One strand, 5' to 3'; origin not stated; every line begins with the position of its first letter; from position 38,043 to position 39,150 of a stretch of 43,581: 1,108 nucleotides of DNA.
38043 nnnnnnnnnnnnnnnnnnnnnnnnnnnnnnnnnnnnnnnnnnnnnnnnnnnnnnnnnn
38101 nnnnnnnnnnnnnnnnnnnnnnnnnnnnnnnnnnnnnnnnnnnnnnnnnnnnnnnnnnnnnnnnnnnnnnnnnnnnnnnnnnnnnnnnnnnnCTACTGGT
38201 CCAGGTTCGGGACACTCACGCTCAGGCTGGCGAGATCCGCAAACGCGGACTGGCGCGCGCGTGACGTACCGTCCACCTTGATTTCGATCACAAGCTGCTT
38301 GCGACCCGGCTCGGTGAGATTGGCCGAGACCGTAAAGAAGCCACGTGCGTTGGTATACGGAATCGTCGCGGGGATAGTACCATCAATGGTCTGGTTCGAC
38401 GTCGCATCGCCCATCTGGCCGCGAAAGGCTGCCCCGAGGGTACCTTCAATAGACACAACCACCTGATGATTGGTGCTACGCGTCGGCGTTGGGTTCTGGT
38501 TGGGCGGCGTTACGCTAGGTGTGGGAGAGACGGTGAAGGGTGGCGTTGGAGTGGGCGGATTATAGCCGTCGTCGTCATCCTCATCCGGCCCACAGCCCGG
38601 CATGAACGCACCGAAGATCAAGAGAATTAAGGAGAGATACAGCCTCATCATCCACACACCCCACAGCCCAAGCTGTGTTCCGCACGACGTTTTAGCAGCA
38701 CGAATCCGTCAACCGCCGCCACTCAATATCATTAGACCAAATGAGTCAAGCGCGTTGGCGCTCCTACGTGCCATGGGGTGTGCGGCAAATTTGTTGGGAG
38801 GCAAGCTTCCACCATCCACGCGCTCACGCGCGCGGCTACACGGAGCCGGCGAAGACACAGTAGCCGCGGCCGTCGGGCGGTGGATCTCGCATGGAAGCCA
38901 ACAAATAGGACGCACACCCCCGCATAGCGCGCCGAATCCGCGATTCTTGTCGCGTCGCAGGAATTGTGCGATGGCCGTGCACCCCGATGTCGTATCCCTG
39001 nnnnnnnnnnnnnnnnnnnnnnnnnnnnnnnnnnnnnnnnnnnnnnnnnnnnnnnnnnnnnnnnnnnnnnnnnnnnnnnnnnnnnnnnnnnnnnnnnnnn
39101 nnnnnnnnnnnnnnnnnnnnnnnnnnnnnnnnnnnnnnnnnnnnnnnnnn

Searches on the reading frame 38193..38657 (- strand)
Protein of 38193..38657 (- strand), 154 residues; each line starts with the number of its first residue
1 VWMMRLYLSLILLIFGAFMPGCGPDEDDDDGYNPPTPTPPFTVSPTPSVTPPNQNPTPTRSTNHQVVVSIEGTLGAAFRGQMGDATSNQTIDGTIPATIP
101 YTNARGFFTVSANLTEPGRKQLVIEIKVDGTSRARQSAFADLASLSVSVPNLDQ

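Call 6: search_protein_families(library=pfam, proteins=[window:38193-38657:-], max_evalue=0.01)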
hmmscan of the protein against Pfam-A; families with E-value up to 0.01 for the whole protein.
window:38193-38657:- (154 aa): 0 families

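Call 8: search_protein_families(library=ncbifam, proteins=[window:38193-38657:-], max_evalue=0.01)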
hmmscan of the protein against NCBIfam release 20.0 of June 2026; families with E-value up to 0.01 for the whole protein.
window:38193-38657:- (154 aa): 0 families

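Call 61: search_protein_families(library=pfam, proteins=[window:38196-38651:-], max_evalue=0.1)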
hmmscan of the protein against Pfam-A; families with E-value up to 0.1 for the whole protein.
window:38196-38651:- (152 aa): 0 families

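Call 91: search_solved_structures(query=A5, max_evalue=1)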
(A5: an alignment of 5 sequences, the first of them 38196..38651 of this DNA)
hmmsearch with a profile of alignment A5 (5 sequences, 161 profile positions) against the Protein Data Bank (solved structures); distinct sequences matched with E-value up to 1: 0.
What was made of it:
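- Closest known: PelB of Pseudomonas aeruginosa. Different: The small lipoprotein here has no detectable similarity to PelC or to any solved structure (call 91).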

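Call 92: search_protein_families(library=ncbifam, alignment_id=A5, max_evalue=1)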
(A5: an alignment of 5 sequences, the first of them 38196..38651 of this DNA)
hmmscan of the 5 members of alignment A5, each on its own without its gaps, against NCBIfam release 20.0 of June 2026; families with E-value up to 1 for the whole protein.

A. member 1, window:38196-38651:- (152 aa): 0 families

B. families by the number of members that match (of 5 scanned): 4 families
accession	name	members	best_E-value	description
NF052345.1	S_layer_anammox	3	0.026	Kustd1514 family S-layer glycoprotein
NF041057.1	Rcas_1661_fam_Se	1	0.042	Rcas_1661 family thioredoxin-like (seleno)lipoprotein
NF053527.1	lipo_Cory_WKLS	1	0.07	WKL family lipoprotein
NF053526.1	Myco_lipo_LppK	1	0.071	lipoprotein LppK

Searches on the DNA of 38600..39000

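Call 32: search_rna_families(source=window, start=38600, end=39000, threshold=evalue, max_evalue=1)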
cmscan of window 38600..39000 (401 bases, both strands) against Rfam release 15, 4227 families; matches with E-value up to 1: 1.
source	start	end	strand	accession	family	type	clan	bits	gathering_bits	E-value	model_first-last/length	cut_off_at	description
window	38816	38842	+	RF01687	Acido-Lenti-1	Gene; sRNA;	-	14.1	37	0.93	1-46/46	no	Acido-Lenti-1 RNA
